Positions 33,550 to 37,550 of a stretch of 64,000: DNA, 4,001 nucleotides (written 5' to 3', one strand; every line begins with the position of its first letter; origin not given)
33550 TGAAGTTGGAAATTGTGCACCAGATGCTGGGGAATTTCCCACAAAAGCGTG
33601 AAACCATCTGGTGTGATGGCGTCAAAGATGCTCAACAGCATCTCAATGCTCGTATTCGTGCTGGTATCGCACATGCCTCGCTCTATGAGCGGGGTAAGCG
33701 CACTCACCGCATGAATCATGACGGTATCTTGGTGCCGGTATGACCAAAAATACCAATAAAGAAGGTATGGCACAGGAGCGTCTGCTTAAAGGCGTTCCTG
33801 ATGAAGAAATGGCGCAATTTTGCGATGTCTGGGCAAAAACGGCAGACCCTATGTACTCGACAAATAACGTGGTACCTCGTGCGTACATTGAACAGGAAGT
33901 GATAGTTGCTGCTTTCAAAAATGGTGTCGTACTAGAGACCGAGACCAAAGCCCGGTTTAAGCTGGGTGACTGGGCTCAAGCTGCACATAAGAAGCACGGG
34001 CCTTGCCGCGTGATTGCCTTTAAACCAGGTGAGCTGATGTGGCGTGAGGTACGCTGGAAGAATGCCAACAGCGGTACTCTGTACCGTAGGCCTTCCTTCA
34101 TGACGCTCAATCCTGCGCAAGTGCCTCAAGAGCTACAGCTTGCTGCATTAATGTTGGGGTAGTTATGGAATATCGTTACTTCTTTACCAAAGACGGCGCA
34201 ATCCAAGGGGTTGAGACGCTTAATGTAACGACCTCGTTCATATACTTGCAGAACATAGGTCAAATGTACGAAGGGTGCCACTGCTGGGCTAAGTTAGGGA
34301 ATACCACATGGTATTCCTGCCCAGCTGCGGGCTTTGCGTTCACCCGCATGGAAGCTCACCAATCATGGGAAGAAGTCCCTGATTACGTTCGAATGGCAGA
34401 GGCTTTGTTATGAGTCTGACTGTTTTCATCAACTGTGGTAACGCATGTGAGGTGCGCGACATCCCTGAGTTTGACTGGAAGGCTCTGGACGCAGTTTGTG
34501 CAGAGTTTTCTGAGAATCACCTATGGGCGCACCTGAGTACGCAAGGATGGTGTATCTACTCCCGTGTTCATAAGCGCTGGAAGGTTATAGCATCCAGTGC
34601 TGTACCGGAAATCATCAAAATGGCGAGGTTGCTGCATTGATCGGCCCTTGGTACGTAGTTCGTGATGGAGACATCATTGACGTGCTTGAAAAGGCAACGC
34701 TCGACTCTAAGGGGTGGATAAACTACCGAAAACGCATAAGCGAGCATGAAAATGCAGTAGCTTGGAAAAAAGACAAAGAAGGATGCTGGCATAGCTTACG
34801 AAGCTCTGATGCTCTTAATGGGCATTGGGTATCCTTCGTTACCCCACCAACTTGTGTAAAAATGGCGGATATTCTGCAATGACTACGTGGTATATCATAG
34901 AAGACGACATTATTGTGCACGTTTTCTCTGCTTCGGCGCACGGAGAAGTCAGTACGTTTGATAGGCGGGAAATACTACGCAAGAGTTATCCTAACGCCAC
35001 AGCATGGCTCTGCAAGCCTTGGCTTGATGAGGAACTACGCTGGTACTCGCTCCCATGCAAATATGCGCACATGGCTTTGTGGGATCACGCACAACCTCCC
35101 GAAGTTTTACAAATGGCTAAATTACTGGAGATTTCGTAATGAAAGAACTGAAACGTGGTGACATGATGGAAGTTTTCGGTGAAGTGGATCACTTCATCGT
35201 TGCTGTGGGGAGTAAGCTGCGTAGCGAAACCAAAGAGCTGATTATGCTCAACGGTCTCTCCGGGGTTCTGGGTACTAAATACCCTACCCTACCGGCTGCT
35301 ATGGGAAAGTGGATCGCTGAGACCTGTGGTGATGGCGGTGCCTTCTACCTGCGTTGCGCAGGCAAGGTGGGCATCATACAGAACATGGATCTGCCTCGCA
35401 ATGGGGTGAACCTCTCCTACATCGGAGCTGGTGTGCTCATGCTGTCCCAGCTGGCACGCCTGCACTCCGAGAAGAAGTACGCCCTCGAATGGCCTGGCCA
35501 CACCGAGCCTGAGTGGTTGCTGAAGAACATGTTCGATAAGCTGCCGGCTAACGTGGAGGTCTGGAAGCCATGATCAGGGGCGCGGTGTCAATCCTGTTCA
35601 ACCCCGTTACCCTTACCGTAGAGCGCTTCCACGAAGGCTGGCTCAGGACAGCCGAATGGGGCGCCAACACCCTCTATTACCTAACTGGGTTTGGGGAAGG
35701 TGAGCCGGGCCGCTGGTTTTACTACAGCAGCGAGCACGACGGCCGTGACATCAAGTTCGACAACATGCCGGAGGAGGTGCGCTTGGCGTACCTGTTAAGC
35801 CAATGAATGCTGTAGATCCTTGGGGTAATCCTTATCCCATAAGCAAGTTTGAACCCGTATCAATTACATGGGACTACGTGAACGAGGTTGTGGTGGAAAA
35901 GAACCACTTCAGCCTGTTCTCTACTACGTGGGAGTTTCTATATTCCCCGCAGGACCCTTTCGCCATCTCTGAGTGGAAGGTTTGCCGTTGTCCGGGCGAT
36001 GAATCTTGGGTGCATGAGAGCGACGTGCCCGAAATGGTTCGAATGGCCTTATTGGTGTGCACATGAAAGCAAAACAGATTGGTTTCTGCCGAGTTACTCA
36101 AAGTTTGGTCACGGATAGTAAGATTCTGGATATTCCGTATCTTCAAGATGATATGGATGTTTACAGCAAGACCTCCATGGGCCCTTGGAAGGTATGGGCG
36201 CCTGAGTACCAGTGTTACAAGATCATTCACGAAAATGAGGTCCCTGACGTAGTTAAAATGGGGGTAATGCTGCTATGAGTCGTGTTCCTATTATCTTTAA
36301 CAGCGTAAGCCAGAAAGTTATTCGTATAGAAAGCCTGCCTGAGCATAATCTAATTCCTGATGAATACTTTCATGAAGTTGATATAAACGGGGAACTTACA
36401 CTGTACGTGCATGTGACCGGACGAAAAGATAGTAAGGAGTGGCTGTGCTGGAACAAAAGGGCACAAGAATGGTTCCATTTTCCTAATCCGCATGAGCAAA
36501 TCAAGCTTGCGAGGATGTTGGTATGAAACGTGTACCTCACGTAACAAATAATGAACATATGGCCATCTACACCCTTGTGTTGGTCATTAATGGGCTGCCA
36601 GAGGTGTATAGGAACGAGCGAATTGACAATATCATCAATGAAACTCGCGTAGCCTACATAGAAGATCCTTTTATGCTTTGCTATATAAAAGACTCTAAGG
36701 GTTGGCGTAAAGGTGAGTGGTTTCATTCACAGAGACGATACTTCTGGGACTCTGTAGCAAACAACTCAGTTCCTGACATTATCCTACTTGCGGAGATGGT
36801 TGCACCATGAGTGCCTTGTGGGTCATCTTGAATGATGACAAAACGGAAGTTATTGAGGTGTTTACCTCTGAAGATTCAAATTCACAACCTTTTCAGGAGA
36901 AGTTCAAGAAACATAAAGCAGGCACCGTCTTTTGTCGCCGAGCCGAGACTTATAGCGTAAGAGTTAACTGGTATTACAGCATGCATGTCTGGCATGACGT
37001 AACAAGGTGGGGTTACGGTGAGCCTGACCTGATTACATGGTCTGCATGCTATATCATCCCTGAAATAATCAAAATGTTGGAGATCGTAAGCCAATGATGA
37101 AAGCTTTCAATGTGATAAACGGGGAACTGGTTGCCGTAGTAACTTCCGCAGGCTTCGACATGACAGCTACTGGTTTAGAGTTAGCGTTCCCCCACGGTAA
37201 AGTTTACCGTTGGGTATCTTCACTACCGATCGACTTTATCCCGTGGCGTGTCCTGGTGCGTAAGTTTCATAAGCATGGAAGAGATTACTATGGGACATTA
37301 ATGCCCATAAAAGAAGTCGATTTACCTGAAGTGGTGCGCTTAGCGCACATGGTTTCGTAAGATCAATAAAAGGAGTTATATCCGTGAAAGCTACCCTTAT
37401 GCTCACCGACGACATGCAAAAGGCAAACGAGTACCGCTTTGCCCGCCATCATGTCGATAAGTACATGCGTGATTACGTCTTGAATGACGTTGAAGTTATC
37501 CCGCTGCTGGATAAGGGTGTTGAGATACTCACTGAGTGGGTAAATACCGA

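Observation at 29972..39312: About 18 hypervariable small early genes sharing one C-terminal docking-like motif (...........)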

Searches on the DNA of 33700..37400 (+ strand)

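Call 3: search_dna_similar(query=window:33700-37400:+, collection=phages, mode=near, max_rows=25)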
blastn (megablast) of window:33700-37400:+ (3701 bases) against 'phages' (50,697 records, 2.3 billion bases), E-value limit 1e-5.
No match.

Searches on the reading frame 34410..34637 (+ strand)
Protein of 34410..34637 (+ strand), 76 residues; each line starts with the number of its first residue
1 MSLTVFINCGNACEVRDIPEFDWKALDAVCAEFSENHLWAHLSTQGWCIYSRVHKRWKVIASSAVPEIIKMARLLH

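Call 4: search_protein_families(library=pfam, proteins=[window:34410-34637:+], max_evalue=1)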
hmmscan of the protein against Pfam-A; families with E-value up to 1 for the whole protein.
window:34410-34637:+ (76 aa): 1 family
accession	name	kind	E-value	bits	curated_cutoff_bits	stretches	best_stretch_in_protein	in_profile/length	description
PF17217.9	UPA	-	0.13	12.4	27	1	14-51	67-105/140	UPA domain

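Call 5: search_protein_families(library=phrogs, proteins=[window:34410-34637:+], max_evalue=0.01)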
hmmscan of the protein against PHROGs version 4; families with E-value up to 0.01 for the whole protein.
window:34410-34637:+ (76 aa): 0 families

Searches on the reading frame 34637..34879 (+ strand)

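Call 4: search_protein_families(library=pfam, proteins=[window:34637-34879:+], max_evalue=1)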
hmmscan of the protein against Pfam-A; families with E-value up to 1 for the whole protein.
window:34637-34879:+ (81 aa): 1 family
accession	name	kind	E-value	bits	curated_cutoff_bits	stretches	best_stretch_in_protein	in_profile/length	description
PF08667.16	BetR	-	0.14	12.7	21.6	1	12-61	88-135/148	BetR domain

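Call 5: search_protein_families(library=phrogs, proteins=[window:34637-34879:+], max_evalue=0.01)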
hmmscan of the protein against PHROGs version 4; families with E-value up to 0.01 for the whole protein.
window:34637-34879:+ (81 aa): 1 family
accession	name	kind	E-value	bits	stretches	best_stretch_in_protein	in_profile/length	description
phrog_9798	-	unknown function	0.0097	17.4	0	19-48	58-87/101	-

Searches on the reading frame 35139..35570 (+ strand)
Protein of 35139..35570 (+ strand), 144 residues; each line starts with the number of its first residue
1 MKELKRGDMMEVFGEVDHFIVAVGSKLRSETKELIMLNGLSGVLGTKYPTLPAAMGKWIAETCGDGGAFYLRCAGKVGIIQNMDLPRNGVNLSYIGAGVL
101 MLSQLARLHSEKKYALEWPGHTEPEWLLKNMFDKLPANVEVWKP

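Call 4: search_protein_families(library=pfam, proteins=[window:35139-35570:+], max_evalue=1)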
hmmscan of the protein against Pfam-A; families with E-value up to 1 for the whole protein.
window:35139-35570:+ (144 aa): 0 families

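Call 5: search_protein_families(library=phrogs, proteins=[window:35139-35570:+], max_evalue=0.01)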
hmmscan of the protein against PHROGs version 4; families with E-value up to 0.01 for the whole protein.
window:35139-35570:+ (144 aa): 0 families

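Call 55: search_protein_families(library=ncbifam, proteins=[window:35139-35570:+], max_evalue=0.1)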
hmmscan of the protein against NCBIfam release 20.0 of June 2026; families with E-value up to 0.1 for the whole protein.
window:35139-35570:+ (144 aa): 0 families

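Call 56: search_solved_structures(query=window:35139-35570:+, max_evalue=1)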
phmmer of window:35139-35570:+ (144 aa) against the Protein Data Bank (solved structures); distinct sequences matched with E-value up to 1: 0.

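Call 57: search_protein_families(library=phrogs, proteins=[window:35139-35570:+], max_evalue=0.01)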
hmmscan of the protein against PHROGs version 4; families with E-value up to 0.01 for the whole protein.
window:35139-35570:+ (144 aa): 0 families

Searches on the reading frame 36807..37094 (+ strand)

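Call 57: search_protein_families(library=phrogs, proteins=[window:36807-37094:+], max_evalue=0.01)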
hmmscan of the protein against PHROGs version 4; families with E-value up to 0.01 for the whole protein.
window:36807-37094:+ (96 aa): 0 families

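Call 67: search_protein_families(library=pfam, proteins=[window:36807-37094:+], max_evalue=0.1)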
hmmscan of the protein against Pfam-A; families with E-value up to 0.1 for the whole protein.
window:36807-37094:+ (96 aa): 1 family
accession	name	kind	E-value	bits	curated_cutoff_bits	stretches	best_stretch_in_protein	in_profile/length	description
PF04791.21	LMBR1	-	0.058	12.7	31.9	1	5-89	295-375/510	LMBR1-like membrane protein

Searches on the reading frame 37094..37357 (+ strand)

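Call 57: search_protein_families(library=phrogs, proteins=[window:37094-37357:+], max_evalue=0.01)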
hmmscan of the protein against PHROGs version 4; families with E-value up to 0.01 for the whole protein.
window:37094-37357:+ (88 aa): 0 families

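Call 67: search_protein_families(library=pfam, proteins=[window:37094-37357:+], max_evalue=0.1)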
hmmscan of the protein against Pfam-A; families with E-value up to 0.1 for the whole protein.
window:37094-37357:+ (88 aa): 1 family
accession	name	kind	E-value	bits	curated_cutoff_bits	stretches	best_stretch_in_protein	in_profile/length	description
PF13619.11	KTSC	-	0.093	12.9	25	0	16-41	5-30/58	KTSC domain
